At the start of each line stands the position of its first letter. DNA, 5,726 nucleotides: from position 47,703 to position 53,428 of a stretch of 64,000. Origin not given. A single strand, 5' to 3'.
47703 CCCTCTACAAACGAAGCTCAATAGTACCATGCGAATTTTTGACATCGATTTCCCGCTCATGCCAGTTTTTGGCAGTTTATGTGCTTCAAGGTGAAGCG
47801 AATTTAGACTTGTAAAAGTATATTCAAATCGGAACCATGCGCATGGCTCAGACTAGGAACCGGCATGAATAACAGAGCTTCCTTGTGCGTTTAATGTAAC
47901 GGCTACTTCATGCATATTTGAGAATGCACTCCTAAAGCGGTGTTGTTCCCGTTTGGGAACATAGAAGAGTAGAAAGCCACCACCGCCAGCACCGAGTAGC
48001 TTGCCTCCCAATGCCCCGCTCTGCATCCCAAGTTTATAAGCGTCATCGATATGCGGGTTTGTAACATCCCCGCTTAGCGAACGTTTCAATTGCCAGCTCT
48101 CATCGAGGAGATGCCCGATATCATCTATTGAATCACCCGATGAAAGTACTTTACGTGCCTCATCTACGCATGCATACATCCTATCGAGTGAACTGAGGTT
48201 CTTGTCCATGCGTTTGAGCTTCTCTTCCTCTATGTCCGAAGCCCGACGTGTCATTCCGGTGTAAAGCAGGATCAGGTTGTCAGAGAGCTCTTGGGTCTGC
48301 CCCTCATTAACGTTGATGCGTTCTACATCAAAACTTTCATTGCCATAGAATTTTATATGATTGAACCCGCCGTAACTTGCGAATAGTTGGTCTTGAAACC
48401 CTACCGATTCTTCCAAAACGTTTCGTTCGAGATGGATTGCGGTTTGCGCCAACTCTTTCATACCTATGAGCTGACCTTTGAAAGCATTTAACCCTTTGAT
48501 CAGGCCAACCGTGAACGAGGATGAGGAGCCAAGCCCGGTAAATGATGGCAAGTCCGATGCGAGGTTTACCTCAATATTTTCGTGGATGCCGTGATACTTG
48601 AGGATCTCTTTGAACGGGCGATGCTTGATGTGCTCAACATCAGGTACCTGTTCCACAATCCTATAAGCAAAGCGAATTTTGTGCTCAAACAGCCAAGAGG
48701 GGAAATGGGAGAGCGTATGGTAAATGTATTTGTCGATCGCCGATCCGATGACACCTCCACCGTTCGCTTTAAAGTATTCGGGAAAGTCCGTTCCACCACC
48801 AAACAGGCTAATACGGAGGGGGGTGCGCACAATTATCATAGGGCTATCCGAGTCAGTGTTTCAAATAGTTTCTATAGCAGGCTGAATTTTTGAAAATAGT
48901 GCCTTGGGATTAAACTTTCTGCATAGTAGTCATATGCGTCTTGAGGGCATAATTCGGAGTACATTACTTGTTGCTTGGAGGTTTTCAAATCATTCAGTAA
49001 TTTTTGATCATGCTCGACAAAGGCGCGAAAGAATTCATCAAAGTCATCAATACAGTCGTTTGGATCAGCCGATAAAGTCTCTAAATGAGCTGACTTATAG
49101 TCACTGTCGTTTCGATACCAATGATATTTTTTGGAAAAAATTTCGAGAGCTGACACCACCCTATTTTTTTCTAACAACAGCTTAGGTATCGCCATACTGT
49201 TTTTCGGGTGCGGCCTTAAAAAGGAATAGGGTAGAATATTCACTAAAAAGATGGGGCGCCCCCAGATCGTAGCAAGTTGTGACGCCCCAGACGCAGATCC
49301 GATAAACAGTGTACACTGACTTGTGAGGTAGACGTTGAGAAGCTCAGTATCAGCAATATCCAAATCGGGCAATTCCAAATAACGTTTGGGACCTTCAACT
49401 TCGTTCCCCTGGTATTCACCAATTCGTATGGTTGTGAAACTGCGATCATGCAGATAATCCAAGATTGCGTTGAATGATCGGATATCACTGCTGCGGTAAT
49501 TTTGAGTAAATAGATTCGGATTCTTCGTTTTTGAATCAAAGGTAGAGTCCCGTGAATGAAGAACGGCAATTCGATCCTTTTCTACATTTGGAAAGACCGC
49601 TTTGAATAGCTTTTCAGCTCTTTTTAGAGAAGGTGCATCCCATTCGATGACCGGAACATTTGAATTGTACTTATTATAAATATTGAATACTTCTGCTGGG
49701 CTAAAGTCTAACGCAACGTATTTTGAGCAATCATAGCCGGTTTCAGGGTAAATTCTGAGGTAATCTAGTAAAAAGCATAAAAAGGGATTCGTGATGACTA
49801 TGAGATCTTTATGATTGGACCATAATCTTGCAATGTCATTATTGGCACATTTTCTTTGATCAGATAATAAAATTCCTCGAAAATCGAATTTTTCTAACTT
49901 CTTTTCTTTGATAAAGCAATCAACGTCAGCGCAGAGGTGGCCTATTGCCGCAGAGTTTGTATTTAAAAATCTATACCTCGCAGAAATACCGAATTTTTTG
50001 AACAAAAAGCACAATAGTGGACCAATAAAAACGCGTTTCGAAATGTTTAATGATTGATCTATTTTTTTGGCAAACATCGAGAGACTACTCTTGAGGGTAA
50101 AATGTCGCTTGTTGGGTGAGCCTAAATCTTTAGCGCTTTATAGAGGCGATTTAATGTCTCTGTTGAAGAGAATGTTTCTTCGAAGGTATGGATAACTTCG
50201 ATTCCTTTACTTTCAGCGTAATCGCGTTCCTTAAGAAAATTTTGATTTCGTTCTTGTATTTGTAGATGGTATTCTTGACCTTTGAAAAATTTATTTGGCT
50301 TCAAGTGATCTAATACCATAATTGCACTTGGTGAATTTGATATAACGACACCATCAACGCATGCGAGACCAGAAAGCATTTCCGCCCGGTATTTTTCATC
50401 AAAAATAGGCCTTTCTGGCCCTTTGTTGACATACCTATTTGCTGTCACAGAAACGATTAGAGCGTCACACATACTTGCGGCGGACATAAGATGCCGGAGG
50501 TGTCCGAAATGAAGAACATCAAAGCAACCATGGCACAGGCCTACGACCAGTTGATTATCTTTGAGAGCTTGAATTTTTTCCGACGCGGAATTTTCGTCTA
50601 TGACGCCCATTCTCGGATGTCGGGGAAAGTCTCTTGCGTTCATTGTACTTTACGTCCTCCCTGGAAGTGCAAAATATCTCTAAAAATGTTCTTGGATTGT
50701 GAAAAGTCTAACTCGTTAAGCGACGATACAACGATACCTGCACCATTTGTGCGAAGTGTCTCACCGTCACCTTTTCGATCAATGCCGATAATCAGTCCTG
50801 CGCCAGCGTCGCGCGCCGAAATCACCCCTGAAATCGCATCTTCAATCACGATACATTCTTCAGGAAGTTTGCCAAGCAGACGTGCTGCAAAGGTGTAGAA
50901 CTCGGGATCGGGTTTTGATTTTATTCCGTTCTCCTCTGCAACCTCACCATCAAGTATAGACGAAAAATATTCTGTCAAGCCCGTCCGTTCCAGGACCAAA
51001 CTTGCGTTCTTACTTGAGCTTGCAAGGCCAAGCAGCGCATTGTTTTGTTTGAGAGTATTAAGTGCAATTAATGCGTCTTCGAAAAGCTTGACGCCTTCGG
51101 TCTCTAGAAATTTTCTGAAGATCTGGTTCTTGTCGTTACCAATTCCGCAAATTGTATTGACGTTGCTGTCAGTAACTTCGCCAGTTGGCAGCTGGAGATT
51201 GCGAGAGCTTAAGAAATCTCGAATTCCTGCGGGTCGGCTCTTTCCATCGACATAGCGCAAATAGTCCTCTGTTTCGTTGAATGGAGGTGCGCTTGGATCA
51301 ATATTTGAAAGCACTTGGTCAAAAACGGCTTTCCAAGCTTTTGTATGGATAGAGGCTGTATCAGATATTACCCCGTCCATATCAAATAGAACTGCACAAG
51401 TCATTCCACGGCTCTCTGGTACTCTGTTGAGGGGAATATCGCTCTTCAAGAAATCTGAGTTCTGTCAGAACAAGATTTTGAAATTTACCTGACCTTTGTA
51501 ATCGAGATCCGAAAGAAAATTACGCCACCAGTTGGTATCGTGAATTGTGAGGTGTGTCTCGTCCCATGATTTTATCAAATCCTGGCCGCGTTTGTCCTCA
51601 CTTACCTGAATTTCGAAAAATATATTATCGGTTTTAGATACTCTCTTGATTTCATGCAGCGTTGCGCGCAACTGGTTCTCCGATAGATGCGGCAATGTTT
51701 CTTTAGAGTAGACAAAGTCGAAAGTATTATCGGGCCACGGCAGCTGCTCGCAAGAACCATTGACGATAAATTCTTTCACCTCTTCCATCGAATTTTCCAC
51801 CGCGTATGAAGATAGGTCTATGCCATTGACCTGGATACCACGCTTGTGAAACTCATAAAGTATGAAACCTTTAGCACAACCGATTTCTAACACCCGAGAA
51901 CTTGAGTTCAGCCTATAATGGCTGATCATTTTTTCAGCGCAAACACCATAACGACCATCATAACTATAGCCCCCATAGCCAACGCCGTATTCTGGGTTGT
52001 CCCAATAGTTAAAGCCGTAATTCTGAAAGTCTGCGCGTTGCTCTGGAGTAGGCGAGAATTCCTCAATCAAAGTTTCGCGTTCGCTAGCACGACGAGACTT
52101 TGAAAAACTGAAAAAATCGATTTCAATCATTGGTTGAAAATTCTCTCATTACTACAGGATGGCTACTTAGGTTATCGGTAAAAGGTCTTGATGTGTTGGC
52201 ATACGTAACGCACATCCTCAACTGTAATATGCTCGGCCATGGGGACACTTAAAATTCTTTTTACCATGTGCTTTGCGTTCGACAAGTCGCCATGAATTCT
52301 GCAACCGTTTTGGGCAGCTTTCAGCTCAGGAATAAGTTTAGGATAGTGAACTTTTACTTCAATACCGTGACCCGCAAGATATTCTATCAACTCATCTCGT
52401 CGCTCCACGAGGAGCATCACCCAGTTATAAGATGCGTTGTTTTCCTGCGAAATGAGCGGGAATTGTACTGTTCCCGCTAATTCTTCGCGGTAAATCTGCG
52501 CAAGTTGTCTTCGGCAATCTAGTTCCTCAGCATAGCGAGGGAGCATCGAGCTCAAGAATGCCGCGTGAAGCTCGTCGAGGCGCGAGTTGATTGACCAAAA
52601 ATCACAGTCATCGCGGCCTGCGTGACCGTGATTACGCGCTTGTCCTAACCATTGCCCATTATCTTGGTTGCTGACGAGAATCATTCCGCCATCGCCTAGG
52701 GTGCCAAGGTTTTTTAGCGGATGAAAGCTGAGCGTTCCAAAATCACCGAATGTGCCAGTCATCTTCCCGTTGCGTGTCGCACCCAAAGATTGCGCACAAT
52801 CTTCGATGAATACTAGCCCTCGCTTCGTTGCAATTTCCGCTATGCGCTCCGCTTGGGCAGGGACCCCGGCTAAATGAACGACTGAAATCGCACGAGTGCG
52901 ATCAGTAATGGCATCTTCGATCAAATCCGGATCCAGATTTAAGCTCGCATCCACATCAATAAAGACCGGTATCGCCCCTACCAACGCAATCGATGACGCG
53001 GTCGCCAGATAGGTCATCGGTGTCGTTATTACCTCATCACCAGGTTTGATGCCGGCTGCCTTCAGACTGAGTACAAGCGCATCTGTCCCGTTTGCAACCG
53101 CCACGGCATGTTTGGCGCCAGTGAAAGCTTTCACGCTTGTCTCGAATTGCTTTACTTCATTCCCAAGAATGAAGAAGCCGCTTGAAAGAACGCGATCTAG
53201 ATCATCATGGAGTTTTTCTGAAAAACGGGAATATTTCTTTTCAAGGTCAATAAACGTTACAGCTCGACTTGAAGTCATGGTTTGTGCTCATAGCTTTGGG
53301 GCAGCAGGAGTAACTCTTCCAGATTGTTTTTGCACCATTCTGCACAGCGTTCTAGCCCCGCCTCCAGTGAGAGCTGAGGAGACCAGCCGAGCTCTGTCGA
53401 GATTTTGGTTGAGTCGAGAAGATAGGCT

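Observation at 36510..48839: Candidate pathway to a branched 3-C-methyl-heptose (GDP-heptose + C4-dehydrogenase + C-methyltransferase + C4-reductase)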

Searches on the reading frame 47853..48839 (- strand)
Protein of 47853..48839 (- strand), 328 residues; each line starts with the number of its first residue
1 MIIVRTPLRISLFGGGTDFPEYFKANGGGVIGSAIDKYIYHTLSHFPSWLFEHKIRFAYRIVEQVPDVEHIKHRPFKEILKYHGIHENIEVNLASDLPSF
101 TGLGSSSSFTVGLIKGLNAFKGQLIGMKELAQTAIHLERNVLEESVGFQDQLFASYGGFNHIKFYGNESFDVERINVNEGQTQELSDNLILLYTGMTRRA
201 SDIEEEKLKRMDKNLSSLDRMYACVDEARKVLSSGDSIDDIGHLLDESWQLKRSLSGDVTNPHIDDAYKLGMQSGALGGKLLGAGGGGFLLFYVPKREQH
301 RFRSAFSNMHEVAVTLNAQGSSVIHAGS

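Call 4: search_protein_families(library=pfam, proteins=[window:47853-48839:-])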
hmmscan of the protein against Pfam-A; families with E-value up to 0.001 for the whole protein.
window:47853-48839:- (328 aa): 2 families
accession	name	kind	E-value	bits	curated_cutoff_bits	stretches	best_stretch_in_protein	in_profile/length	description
PF00288.32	GHMP_kinases_N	-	2.3e-14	53.8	22.3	1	77-158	8-87/87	GHMP kinases N terminal domain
PF08544.19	GHMP_kinases_C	-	3.5e-08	34.2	21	1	237-307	9-80/85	GHMP kinases C terminal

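Call 6: search_protein_families(library=ncbifam, proteins=[window:47853-48839:-])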
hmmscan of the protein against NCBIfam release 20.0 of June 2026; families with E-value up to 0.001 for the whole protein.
window:47853-48839:- (328 aa): 13 families
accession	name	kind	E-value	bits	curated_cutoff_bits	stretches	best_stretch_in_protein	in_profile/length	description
NF049969.1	GlMnHpPKinHddA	equivalog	3e-46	158.4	600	1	3-300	4-310/338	D-glycero-D-manno-heptose 7-phosphate kinase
NF009948.0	PRK13412.1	equivalog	5.5e-24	83.9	721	1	87-292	725-933/974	bifunctional fucokinase/fucose-1-phosphate guanylyltransferase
TIGR00549.1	mevalon_kin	equivalog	7.2e-20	71.6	163.05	1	31-291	20-274/276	mevalonate kinase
NF003006.0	PRK03817.1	equivalog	1.4e-13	50.5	443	1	1-218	1-212/352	galactokinase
NF003036.0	PRK03926.1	equivalog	2.2e-13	50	403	1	53-306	42-279/302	mevalonate kinase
TIGR00131.1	gal_kin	equivalog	1.4e-09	37.4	226.65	1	227-311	284-367/388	galactokinase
NF003705.0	PRK05322.1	equivalog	6.8e-08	31.6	385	0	205-317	265-372/388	galactokinase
NF001816.0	PRK00555.1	equivalog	8.2e-07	28.3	509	0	230-305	262-335/363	galactokinase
TIGR01920.1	Shik_kin_archae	equivalog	1.8e-06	27.5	126.85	1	74-158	55-139/266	shikimate kinase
NF003472.0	PRK05101.1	equivalog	4.2e-06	25.9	499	0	87-179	111-203/382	galactokinase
TIGR00191.1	thrB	equivalog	9.8e-06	24.6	168.25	1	53-155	41-139/304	homoserine kinase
NF002288.1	PRK01212.1-4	equivalog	7.5e-05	21.9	194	1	76-163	64-150/303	homoserine kinase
NF011205.0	PRK14611.1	equivalog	9.2e-05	22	364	1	39-138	30-130/275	4-(cytidine 5'-diphospho)-2-C-methyl-D-erythritol kinase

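Call 41: search_solved_structures(query=window:47853-48839:-, max_evalue=0.00001)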
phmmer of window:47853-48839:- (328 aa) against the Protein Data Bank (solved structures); distinct sequences matched with E-value up to 0.00001: 13.
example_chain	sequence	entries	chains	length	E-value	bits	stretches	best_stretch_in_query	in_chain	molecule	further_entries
4n3o_A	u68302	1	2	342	1.3e-39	139.7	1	4-302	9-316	Putative D-glycero-D-manno-heptose 7-phosphate kinase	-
3k85_A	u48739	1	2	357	7.8e-39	137.2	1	4-310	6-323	D-glycero-D-manno-heptose 1-phosphate kinase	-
4usm_A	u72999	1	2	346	3.1e-36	128.6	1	2-298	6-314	PUTATIVE SUGAR KINASE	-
4usk_A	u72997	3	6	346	2.1e-35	125.9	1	2-298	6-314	PUTATIVE SUGAR KINASE | SUGAR KINASE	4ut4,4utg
9iip_A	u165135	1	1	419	3.7e-18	69.2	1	68-299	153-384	L-fucokinase/L-fucose-1-P guanylyltransferase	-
5yys_A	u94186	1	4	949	4.6e-17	65.6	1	69-299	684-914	L-fucokinase, L-fucose-1-P guanylyltransferase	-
9iit_A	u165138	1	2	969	4.9e-17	65.6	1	69-299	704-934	L-fucokinase/L-fucose-1-P guanylyltransferase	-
1vis_A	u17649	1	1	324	2e-13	53.7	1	88-301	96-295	Mevalonate kinase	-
1kkh_A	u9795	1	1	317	2.2e-13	53.6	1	88-300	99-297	Mevalonate Kinase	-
1s4e_A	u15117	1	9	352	1.9e-10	43.9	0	2-212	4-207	Galactokinase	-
2cz9_A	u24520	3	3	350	5.3e-08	35.9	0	188-299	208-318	Probable galactokinase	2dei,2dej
2x7i_A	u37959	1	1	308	5.2e-07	32.6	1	70-293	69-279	MEVALONATE KINASE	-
8teb_A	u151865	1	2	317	1.1e-06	31.5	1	81-303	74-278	Mevalonate kinase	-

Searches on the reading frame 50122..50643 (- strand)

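Call 4: search_protein_families(library=pfam, proteins=[window:50122-50643:-])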
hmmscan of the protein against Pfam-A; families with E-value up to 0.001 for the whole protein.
window:50122-50643:- (173 aa): 1 family
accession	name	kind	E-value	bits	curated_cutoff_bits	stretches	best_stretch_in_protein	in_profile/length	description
PF01467.32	CTP_transf_like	-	3.4e-14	53.6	21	1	36-161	1-128/133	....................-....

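Call 6: search_protein_families(library=ncbifam, proteins=[window:50122-50643:-])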
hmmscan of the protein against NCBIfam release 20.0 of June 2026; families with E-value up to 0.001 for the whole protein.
window:50122-50643:- (173 aa): 7 families
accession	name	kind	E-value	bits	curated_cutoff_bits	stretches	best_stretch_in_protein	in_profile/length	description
TIGR02199.1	rfaE_dom_II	equivalog_domain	1.7e-25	89.5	181.5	1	25-167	4-142/144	D-glycero-beta-D-manno-heptose 1-phosphate adenylyltransferase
NF008454.0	PRK11316.1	equivalog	1e-20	73.8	521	1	10-167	318-471/475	bifunctional D-glycero-beta-D-manno-heptose-7-phosphate kinase/D-glycero-beta-D-manno-heptose 1-phosphate adenylyltransferase HldE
TIGR00125.1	cyt_tran_rel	domain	5.2e-13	49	27.7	1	34-96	1-62/65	adenylyltransferase/cytidyltransferase family protein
TIGR01518.1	g3p_cytidyltrns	equivalog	1.2e-06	28.7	165.4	1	36-104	2-70/125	glycerol-3-phosphate cytidylyltransferase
NF001985.0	PRK00777.1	subfamily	1.4e-06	28.5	104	1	30-91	5-63/157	pantetheine-phosphate adenylyltransferase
TIGR01510.1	coaD_prev_kdtB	equivalog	2.9e-05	24.1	103.3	1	35-92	2-54/155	pantetheine-phosphate adenylyltransferase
NF002250.0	PRK01170.1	subfamily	0.00021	20.9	489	1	37-85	5-54/322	bifunctional pantetheine-phosphate adenylyltransferase/NTP phosphatase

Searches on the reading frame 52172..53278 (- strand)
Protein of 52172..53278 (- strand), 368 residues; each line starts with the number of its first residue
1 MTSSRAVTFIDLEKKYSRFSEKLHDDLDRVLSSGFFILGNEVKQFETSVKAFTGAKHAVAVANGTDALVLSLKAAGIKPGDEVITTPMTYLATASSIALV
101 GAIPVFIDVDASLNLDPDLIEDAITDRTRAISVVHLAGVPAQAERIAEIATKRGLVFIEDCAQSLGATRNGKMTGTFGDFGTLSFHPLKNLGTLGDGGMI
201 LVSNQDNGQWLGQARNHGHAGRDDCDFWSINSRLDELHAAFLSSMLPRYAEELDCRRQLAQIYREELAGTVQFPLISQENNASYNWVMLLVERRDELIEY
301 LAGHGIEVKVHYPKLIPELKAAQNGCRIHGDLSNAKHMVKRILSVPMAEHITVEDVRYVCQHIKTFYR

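Call 4: search_protein_families(library=pfam, proteins=[window:52172-53278:-])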
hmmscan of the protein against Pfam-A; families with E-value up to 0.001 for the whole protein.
window:52172-53278:- (368 aa): 5 families
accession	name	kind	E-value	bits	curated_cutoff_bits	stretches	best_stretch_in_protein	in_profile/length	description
PF01041.23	DegT_DnrJ_EryC1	-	4.2e-98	329.3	19.8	1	22-363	6-359/360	DegT/DnrJ/EryC1/StrS aminotransferase family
PF00266.25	Aminotran_5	-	3e-09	36.8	21.5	1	40-168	43-183/371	Aminotransferase class-V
PF00155.27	Aminotran_1_2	-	1.3e-05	25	19.7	1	43-129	45-148/361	Aminotransferase class I and II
PF01212.27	Beta_elim_lyase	-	7.6e-05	22.6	27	1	41-168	33-176/288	Beta-eliminating lyase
PF01053.26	Cys_Met_Meta_PP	-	0.00016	20.8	27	1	43-138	55-148/381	Cys/Met metabolism PLP-dependent enzyme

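Call 6: search_protein_families(library=ncbifam, proteins=[window:52172-53278:-])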
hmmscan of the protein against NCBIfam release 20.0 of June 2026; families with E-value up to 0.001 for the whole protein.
window:52172-53278:- (368 aa): 28 families (the best 25 are shown)
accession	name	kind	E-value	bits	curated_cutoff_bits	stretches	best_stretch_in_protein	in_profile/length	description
TIGR03588.1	PseC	equivalog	5.1e-61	206.7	423.5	1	27-365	17-378/380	UDP-4-amino-4,6-dideoxy-N-acetyl-beta-L-altrosamine transaminase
TIGR04181.1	NHT_00031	hypoth_equivalog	2.7e-58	197.6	420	1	19-347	8-358/359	LegC family aminotransferase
NF008687.0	PRK11706.1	equivalog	6.4e-54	183.1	375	1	43-367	34-374/375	dTDP-4-amino-4,6-dideoxygalactose transaminase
TIGR04427.1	PLP_DesI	equivalog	5.8e-49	167.2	650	1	21-364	32-380/390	dTDP-4-dehydro-6-deoxyglucose aminotransferase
NF008658.2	PRK11658.1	equivalog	3.4e-48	164.2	631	1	27-365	20-375/379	UDP-4-amino-4-deoxy-L-arabinose aminotransferase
TIGR02379.1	ECA_wecE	subfamily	2.6e-45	154.8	434.85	1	42-367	33-375/376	dTDP-4-amino-4,6-dideoxy-D-glucose transaminase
NF011936.0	PRK15407.1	equivalog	9.5e-43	146.5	423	1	35-218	60-251/440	lipopolysaccharide biosynthesis protein RfbH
NF004621.0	PRK05957.1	equivalog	4e-10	39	498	1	56-135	89-168/389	pyridoxal phosphate-dependent aminotransferase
TIGR01977.1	am_tr_V_EF2568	hypoth_equivalog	5.4e-08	32.2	377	1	54-169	58-182/376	cysteine desulfurase family protein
NF005816.0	PRK07682.1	equivalog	2e-07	30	620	1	59-158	94-200/390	aminotransferase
NF002878.0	PRK03321.1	subfamily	7e-07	28.3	374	1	55-134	73-152/352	histidinol-phosphate transaminase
NF040779.1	Sec_lyase_SclA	exception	8.9e-07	28.1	525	1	53-205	59-215/378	selenocysteine lyase SclA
NF006569.0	PRK09082.1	subfamily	1.3e-06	27.8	420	1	50-133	85-169/386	methionine aminotransferase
NF005817.0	PRK07683.1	equivalog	1.6e-06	27.1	575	1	58-134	92-168/387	aminotransferase A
NF004650.0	PRK05994.1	equivalog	2.4e-06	26.6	667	1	45-161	68-185/427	O-acetylhomoserine aminocarboxypropyltransferase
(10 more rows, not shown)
